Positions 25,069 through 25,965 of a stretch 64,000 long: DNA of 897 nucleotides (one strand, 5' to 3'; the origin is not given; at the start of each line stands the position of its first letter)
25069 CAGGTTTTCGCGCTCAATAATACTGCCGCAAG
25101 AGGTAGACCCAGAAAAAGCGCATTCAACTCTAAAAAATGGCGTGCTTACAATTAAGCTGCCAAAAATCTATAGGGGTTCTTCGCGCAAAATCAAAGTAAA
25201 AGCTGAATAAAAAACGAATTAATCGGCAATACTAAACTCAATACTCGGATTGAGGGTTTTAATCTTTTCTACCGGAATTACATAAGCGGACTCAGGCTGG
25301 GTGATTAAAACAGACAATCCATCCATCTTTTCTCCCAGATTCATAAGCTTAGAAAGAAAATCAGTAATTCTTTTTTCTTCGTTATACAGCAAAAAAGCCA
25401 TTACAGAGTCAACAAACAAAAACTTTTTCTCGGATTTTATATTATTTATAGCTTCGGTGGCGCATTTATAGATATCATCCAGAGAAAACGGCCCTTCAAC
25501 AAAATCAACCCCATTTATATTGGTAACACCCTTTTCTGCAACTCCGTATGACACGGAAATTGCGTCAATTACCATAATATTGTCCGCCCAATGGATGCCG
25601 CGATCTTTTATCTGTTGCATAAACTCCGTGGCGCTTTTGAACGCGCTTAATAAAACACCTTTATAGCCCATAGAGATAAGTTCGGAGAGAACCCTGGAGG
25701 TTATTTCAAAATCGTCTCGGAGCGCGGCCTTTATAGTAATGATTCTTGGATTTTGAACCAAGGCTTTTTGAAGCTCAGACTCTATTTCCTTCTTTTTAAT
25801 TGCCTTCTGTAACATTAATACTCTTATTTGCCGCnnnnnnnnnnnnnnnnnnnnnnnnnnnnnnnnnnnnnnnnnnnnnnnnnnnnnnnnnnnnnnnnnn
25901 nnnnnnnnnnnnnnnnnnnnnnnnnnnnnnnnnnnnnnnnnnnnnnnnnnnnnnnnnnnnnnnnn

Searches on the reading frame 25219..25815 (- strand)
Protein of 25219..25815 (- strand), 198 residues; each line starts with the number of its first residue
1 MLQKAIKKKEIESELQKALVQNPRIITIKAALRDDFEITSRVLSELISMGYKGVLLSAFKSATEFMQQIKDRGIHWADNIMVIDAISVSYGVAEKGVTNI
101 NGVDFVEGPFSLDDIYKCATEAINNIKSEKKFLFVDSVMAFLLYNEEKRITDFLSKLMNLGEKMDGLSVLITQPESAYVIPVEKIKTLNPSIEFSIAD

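Call 44: search_protein_families(library=pfam, proteins=[window:25219-25815:-], max_evalue=0.001)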
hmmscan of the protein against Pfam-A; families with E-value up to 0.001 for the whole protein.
window:25219-25815:- (198 aa): 2 families
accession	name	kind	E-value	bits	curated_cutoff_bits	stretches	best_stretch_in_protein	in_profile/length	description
PF23365.1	DUF7090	-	2.4e-05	24.6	27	1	56-171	48-158/192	Family of unknown function (DUF7090)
PF06745.19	ATPase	-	9.8e-05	22.3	26.6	1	47-175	45-166/231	KaiC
